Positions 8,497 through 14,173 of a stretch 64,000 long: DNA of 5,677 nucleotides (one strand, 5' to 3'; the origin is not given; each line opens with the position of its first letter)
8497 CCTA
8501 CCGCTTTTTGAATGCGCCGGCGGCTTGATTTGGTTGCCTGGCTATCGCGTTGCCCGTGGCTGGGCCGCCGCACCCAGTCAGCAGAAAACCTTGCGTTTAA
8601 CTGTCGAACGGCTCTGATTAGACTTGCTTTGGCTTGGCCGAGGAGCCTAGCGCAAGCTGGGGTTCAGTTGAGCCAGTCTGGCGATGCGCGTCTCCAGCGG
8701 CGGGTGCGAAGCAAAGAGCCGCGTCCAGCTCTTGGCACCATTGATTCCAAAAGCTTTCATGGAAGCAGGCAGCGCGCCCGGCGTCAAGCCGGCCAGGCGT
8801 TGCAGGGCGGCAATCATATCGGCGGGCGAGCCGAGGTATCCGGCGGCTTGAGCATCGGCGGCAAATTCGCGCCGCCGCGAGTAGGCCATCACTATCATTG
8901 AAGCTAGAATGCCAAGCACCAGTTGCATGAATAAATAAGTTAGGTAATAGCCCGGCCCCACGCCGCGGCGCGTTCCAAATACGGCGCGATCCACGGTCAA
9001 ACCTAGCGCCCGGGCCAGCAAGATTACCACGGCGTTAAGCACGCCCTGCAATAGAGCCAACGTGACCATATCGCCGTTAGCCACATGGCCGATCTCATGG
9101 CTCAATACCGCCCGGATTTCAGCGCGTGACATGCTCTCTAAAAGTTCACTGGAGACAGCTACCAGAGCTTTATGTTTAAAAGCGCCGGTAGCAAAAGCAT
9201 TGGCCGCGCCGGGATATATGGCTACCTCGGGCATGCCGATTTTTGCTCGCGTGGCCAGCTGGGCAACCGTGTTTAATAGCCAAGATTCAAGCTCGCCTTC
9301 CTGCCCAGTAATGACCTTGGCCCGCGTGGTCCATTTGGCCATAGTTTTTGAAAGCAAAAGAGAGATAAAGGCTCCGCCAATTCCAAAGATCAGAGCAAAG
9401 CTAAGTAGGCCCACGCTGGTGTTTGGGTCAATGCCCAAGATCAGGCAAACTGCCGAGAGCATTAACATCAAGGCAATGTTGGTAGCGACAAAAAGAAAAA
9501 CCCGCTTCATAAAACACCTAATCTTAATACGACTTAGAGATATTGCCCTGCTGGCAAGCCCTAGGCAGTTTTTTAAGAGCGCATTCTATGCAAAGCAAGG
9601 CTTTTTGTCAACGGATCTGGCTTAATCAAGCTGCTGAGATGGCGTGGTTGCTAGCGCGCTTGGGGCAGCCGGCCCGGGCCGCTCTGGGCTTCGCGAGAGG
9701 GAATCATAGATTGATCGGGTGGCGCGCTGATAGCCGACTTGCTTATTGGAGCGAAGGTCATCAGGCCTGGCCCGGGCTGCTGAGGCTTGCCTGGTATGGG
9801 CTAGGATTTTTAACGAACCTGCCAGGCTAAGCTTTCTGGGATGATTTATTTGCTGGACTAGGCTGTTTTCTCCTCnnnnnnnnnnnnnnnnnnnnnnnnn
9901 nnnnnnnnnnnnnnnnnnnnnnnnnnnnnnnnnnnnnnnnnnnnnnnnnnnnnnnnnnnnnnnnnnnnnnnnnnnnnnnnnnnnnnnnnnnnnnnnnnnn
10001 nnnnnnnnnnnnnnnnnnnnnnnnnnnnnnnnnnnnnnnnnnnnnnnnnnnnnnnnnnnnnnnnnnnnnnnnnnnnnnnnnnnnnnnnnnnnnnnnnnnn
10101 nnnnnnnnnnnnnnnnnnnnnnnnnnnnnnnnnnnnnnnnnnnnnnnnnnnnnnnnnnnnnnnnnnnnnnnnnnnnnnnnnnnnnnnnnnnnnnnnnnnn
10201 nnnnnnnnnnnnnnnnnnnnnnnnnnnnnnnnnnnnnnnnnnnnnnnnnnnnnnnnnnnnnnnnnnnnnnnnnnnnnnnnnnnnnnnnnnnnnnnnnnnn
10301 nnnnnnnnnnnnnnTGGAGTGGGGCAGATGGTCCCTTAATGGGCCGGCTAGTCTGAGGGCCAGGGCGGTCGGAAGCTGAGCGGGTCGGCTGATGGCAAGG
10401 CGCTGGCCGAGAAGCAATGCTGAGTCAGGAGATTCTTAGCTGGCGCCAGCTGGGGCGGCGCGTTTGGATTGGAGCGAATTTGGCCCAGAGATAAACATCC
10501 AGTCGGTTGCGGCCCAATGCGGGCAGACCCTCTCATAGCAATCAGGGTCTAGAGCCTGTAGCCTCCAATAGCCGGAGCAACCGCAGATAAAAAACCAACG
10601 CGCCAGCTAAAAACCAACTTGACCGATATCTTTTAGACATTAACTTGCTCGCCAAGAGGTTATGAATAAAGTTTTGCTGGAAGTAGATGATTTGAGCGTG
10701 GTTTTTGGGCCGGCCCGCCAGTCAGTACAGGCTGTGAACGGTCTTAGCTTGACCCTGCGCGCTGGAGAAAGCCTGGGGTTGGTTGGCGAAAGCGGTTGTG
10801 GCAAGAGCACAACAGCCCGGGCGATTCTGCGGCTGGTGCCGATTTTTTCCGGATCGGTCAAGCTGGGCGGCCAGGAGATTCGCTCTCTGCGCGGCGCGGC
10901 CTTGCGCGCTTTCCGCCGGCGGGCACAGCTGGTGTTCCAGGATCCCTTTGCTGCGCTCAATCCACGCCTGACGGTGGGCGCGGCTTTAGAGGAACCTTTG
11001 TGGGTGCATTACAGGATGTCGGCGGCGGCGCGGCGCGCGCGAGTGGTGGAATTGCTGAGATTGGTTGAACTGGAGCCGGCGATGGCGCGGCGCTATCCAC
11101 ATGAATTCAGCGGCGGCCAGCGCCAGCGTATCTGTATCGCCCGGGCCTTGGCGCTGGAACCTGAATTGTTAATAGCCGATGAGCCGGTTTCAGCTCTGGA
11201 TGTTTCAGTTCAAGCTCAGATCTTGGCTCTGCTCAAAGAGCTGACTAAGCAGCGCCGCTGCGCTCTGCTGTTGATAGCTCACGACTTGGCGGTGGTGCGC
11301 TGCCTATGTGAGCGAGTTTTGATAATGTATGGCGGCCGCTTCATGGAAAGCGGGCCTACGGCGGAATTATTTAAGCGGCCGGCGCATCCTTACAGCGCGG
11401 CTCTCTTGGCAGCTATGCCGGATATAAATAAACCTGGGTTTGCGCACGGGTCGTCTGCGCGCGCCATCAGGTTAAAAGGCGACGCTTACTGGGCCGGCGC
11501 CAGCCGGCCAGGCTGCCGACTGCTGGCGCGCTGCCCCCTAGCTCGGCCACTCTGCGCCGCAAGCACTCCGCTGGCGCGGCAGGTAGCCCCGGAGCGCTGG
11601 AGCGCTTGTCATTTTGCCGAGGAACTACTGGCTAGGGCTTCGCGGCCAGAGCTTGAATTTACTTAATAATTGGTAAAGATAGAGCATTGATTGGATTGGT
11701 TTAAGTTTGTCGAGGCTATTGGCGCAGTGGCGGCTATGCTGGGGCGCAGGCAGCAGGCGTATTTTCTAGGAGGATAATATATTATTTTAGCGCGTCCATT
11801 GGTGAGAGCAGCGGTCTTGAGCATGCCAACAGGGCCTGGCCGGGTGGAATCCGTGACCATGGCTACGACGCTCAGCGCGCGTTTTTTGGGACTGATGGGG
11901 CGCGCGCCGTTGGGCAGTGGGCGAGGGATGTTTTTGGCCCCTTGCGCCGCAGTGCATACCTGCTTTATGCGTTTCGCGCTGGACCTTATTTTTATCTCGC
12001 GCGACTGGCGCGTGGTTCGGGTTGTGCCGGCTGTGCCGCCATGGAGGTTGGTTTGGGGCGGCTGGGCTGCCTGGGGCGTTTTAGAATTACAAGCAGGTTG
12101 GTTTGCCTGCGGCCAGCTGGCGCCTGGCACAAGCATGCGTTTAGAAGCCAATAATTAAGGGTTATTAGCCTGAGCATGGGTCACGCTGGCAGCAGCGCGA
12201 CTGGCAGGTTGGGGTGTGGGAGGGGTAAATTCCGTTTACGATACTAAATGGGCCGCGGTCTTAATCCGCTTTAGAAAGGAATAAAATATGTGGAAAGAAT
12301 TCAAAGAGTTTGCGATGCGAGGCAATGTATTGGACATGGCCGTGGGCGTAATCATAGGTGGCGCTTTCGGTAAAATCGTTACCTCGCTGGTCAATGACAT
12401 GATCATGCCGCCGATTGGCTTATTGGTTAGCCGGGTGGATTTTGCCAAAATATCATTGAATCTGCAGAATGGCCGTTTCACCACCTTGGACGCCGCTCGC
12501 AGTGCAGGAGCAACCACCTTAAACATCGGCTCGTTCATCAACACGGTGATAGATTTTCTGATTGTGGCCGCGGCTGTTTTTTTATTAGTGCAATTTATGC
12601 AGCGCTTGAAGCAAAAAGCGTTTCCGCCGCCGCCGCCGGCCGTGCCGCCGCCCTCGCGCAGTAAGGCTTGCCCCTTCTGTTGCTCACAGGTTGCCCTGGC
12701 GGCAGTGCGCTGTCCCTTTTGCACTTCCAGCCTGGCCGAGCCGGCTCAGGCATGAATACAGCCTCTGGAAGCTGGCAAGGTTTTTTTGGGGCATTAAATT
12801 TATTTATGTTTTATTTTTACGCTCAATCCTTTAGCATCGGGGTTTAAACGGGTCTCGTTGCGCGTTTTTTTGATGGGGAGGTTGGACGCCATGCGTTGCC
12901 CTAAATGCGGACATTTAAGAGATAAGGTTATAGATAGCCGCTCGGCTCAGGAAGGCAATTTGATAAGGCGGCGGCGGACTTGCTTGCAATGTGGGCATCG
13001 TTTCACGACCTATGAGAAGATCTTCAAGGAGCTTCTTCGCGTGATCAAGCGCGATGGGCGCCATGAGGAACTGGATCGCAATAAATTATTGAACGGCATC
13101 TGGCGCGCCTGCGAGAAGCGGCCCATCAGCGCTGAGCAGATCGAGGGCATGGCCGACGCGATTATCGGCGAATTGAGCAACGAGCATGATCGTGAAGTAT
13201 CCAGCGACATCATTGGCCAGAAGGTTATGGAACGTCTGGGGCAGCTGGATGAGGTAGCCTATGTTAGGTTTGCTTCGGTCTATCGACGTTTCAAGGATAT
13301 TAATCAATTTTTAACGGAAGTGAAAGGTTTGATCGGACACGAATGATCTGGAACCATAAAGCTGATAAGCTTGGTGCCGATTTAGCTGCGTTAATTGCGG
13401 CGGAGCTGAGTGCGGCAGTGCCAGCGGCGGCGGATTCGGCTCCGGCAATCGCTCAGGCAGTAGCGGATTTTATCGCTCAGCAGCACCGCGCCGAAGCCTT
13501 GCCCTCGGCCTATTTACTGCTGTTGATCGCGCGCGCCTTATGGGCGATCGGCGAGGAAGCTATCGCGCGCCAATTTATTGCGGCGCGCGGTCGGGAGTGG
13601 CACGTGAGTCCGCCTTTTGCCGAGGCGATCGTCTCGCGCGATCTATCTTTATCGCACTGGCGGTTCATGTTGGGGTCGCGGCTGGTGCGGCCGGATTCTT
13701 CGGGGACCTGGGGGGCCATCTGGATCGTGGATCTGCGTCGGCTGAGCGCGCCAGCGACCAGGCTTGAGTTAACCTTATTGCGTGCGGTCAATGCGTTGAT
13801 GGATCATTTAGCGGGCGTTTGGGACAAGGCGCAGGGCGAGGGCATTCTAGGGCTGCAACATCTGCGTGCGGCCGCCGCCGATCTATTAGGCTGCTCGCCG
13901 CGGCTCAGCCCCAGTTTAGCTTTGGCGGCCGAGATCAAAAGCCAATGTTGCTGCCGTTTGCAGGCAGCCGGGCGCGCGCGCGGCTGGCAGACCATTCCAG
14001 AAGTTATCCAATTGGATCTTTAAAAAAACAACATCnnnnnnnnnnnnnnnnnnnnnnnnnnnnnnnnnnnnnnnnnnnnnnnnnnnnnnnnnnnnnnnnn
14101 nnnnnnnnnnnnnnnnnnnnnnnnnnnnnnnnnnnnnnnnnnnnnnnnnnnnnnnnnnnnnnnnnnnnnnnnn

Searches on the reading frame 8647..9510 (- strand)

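Call 6: search_protein_families(library=pfam, proteins=[window:8647-9510:-], max_evalue=0.01)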
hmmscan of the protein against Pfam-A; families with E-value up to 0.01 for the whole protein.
window:8647-9510:- (287 aa): 3 families
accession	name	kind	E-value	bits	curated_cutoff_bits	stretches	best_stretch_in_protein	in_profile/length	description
PF01435.24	Peptidase_M48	-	3.6e-35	121.9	20.3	1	75-281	4-184/186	Peptidase family M48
PF05569.17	Peptidase_M56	-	0.0002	21.1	31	1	93-157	156-218/296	BlaR1 peptidase M56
PF10263.15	SprT-like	-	0.0085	16.4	25.6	0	107-144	40-73/108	SprT-like family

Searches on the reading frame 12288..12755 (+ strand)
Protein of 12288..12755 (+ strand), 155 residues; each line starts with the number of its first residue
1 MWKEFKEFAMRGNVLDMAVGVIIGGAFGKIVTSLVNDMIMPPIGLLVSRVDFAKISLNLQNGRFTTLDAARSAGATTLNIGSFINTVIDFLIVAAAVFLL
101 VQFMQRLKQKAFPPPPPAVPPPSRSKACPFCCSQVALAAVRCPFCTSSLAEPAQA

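Call 6: search_protein_families(library=pfam, proteins=[window:12288-12755:+], max_evalue=0.01)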
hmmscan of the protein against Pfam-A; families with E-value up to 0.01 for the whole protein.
window:12288-12755:+ (155 aa): 2 families
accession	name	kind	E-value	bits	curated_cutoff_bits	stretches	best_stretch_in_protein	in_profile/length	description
PF01741.23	MscL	-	1.5e-41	142.1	27.4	1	1-114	1-103/123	Large-conductance mechanosensitive channel, MscL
PF10571.15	UPF0547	-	0.0023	18.5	29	1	126-145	1-20/26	Uncharacterised protein family UPF0547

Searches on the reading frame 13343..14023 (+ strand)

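Call 6: search_protein_families(library=pfam, proteins=[window:13343-14023:+], max_evalue=0.01)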
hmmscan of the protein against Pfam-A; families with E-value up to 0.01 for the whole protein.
window:13343-14023:+ (226 aa): 0 families

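Call 9: search_protein_families(library=ncbifam, proteins=[window:13343-14023:+], max_evalue=0.01)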
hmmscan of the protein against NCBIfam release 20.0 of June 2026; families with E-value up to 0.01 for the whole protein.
window:13343-14023:+ (226 aa): 0 families

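Call 10: search_protein_families(library=pfam, proteins=[window:13343-14023:+], max_evalue=10)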
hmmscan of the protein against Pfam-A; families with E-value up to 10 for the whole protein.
window:13343-14023:+ (226 aa): 1 family
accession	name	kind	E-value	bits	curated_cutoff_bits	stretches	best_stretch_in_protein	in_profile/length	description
PF04232.17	SpoVS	-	0.019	15.1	24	1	35-96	13-69/83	Stage V sporulation protein S (SpoVS)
